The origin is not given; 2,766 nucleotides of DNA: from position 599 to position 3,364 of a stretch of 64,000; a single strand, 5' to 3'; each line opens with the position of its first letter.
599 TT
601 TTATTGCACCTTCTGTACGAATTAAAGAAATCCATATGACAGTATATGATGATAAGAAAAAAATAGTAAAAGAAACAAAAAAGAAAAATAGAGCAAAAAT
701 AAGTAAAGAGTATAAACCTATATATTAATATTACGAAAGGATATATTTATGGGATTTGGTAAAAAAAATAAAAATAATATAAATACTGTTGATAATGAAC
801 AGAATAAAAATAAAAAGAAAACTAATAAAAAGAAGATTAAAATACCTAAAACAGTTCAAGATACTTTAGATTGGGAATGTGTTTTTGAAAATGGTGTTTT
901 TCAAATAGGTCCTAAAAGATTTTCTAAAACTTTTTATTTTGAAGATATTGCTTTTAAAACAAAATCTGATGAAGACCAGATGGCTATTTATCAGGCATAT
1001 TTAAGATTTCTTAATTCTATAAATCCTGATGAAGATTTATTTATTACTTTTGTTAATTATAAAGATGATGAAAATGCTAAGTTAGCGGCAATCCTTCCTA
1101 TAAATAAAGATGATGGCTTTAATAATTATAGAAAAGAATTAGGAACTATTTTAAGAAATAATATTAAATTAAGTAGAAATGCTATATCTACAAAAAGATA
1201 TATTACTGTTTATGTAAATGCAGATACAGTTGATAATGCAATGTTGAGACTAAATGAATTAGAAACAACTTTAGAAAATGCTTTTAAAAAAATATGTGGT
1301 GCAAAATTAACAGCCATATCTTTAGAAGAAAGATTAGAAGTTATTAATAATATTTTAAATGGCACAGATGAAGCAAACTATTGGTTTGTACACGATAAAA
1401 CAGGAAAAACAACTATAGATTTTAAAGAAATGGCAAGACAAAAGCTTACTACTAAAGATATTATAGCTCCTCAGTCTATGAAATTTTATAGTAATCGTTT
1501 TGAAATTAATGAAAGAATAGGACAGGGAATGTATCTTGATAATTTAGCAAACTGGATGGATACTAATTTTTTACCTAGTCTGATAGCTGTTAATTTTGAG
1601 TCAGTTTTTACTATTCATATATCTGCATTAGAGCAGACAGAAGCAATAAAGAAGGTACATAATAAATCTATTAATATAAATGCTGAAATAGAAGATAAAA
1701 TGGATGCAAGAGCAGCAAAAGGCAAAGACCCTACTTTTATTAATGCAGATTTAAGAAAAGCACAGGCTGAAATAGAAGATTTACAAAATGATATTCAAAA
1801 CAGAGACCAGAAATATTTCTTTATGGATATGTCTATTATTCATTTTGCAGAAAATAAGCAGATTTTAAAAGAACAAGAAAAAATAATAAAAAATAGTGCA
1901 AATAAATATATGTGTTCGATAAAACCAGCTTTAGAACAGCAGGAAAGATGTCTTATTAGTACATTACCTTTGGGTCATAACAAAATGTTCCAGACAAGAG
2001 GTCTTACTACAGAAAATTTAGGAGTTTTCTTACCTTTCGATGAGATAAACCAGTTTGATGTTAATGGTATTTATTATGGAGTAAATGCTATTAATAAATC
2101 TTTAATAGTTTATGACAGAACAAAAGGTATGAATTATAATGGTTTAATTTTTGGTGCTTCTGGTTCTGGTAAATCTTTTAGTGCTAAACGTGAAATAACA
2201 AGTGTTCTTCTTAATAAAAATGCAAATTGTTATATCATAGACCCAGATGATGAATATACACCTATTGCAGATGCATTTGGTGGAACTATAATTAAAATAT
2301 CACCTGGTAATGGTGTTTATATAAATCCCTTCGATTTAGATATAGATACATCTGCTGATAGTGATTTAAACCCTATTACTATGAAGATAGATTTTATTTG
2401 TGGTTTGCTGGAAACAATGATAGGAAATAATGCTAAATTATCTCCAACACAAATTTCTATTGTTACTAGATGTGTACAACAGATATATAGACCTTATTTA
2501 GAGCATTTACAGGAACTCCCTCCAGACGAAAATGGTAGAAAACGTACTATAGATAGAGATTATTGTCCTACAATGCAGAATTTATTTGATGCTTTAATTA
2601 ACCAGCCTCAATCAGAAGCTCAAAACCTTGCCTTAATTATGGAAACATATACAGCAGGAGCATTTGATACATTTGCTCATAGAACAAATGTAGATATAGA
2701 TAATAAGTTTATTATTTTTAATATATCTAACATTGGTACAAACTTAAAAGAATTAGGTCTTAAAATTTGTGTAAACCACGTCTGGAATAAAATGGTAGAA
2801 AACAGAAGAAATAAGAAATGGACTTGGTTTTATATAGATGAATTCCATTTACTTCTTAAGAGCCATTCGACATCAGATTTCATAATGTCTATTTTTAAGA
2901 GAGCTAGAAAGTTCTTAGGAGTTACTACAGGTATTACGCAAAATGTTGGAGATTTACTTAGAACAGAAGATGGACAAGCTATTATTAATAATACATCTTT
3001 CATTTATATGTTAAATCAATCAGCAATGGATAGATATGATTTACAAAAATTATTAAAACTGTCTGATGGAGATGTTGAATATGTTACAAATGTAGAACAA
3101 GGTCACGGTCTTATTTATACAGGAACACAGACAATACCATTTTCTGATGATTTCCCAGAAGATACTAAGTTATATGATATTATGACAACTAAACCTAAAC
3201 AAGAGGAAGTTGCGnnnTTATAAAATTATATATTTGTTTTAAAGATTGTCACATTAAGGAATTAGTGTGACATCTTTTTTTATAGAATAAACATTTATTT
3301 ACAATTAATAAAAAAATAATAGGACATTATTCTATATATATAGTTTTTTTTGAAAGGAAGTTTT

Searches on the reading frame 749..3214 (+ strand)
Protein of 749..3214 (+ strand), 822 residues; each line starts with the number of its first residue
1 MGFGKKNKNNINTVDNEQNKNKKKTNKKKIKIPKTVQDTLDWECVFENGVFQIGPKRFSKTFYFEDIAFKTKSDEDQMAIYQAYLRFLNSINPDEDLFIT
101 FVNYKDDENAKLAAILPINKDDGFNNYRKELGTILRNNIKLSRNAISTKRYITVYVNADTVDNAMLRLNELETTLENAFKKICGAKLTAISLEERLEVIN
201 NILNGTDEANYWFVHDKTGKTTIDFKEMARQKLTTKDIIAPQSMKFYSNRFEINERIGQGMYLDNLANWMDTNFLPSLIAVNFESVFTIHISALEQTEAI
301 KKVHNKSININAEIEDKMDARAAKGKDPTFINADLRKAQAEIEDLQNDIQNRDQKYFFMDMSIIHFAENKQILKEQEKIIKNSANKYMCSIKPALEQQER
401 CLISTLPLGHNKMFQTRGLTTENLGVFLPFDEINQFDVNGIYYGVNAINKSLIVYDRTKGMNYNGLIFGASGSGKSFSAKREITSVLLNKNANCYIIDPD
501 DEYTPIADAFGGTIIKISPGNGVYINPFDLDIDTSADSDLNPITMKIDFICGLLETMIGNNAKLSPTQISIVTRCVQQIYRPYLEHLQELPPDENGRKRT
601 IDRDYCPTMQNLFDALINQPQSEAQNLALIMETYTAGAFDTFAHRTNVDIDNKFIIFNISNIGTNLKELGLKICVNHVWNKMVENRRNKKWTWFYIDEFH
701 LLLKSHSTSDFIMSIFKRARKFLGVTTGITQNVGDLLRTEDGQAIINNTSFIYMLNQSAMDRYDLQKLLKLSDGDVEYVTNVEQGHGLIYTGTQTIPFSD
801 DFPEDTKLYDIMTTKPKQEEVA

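Call 6: search_protein_families(library=pfam, proteins=[window:749-3214:+], max_evalue=0.01)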
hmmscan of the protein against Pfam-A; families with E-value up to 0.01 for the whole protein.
window:749-3214:+ (822 aa): 2 families
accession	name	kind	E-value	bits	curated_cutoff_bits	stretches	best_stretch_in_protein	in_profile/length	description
PF19044.6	P-loop_TraG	-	3.5e-24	85.7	25.8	1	459-784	26-347/413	TraG P-loop domain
PF01935.23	DUF87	-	1.7e-10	41.8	23.2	1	467-593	28-137/220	Helicase HerA, central domain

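Call 7: search_protein_families(library=phrogs, proteins=[window:749-3214:+], max_evalue=0.01)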
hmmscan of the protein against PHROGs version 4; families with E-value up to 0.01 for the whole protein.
window:749-3214:+ (822 aa): 0 families

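Call 42: search_dna_similar(query=window:749-3214:+, collection=phages, mode=protein, max_evalue=0.00001, max_rows=15)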
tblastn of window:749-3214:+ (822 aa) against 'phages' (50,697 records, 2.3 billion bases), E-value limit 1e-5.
Records with a match: 40; places in all: 42; records where one place covers at least 80% of the query: 21.
Best place of each record, by identity: <60% 40.
By first word of the organism name: Bacteriophage 34; Streptococcus 2; Bacillus 2; Enterococcus 1; Salmonella 1.
By host as written in the record: - 35; Bacillus megaterium str. ATCC 43725 2; Streptococcus gallolyticus BSJ31 1; Streptococcus gallolyticus BSJ27 1; Enterococcus faecalis 1.
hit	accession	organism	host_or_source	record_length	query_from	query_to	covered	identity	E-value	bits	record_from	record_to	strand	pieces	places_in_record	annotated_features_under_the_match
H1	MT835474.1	Bacteriophage sp.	human fecal samples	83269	36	814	95%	37.0%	2e-140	465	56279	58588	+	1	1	record has no annotation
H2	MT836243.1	Bacteriophage sp.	human fecal samples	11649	36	815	95%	34.3%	4e-128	429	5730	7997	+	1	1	record has no annotation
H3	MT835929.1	Bacteriophage sp.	human fecal samples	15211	36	815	95%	33.8%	5e-126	423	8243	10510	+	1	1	record has no annotation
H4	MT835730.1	Bacteriophage sp.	human fecal samples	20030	36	821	96%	33.3%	2e-119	404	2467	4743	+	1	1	record has no annotation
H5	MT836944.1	Bacteriophage sp.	human fecal samples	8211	36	818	95%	32.6%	7e-126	422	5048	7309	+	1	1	record has no annotation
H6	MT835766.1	Bacteriophage sp.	human fecal samples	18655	36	818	95%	32.4%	2e-127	427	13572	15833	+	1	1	record has no annotation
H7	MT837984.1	Bacteriophage sp.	human fecal samples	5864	36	816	95%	32.4%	7e-126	421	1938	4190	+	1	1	record has no annotation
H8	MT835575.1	Bacteriophage sp.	human fecal samples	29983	36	816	95%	32.4%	3e-114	389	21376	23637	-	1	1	record has no annotation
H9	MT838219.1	Bacteriophage sp.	human fecal samples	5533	36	818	95%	32.1%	2e-124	416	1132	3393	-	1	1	record has no annotation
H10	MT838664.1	Bacteriophage sp.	human fecal samples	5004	36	818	95%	31.4%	8e-120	402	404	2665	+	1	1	record has no annotation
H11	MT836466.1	Bacteriophage sp.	human fecal samples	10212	36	818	95%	30.6%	1e-115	393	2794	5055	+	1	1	record has no annotation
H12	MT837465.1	Bacteriophage sp.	human fecal samples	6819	36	817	95%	30.6%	3e-113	385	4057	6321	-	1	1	record has no annotation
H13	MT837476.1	Bacteriophage sp.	human fecal samples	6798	36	814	95%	30.6%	1e-96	337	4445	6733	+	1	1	record has no annotation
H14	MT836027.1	Bacteriophage sp.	human fecal samples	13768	36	749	87%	32.8%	1e-103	357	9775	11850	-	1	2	record has no annotation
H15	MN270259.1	Streptococcus phage phi-SgaBSJ31_rum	Streptococcus gallolyticus BSJ31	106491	38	818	95%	29.4%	2e-92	324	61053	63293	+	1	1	TrsE-like protein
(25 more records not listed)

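Call 43: search_dna_similar(query=window:749-3214:+, collection=plasmids, mode=protein, max_evalue=0.00001, max_rows=15)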
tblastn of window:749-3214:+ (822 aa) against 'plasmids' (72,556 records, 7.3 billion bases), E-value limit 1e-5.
Records with a match: 2611; places in all: 2654; records where one place covers at least 80% of the query: 297.
Best place of each record, by identity: <60% 2611.
By first word of the organism name: Bacillus 352; Klebsiella 314; Enterococcus 243; Staphylococcus 176; Escherichia 169; Citrobacter 123; Salmonella 120; Burkholderia 98; Providencia 98; Lactiplantibacillus 94; and 163 more.
By predicted mobility (MOB-suite, as given by PLSDB): conjugative 1983; non-mobilizable 446; mobilizable 182.
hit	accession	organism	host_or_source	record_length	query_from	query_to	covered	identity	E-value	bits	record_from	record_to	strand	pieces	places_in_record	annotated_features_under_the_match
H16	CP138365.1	Streptococcus agalactiae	Homo sapiens,cell culture,urine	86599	36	818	95%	36.1%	2e-128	432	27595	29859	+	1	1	ATP-binding protein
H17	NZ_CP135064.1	Streptococcus suis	Homo sapiens,blood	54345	36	818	95%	35.5%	4e-127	428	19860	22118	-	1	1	VirB4-like conjugal transfer ATPase, CD1110 family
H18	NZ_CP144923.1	Brevibacillus borstelensis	-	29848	37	820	95%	35.3%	1e-146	484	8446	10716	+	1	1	VirB4-like conjugal transfer ATPase, CD1110 family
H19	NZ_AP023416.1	Vescimonas fastidiosa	Homo sapiens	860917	36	815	95%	35.2%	2e-131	441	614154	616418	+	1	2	VirB4-like conjugal transfer ATPase, CD1110 family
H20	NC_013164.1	Anaerococcus prevotii DSM 20548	-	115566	36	818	95%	34.8%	2e-124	420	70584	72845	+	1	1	VirB4-like conjugal transfer ATPase, CD1110 family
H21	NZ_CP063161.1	Bacillus cereus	-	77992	37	818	95%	34.8%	3e-134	449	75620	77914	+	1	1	VirB4-like conjugal transfer ATPase, CD1110 family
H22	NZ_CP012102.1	Bacillus thuringiensis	whole organism,soil sample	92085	37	818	95%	34.8%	3e-134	449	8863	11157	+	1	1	VirB4-like conjugal transfer ATPase, CD1110 family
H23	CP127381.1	Aerococcus tenax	Homo sapiens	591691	36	818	95%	34.7%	2e-123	417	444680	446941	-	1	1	ATP-binding protein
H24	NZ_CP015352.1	Bacillus thuringiensis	Caenorhabditis elegans,whole organism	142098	37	818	95%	34.5%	2e-131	440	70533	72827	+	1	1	VirB4-like conjugal transfer ATPase, CD1110 family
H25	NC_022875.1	Bacillus thuringiensis YBT-1518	-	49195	37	818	95%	34.5%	5e-129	433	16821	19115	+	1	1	VirB4-like conjugal transfer ATPase, CD1110 family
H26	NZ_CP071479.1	Priestia megaterium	whole organism,Hypersaline environment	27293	37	818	95%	34.5%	1e-127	429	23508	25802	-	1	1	VirB4-like conjugal transfer ATPase, CD1110 family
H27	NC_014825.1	Ruminococcus albus 7 = DSM 20455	-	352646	36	814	95%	34.6%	5e-124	419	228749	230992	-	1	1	VirB4-like conjugal transfer ATPase, CD1110 family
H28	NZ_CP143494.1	Clostridium perfringens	pig,fecal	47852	36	815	95%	34.5%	4e-135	451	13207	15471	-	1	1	VirB4-like conjugal transfer ATPase, CD1110 family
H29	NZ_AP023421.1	Pusillibacter faecalis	Homo sapiens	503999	36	818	95%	34.2%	3e-132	442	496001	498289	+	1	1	VirB4-like conjugal transfer ATPase, CD1110 family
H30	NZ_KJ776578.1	Clostridium botulinum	-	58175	36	815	95%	34.3%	3e-138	460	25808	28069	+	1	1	VirB4-like conjugal transfer ATPase, CD1110 family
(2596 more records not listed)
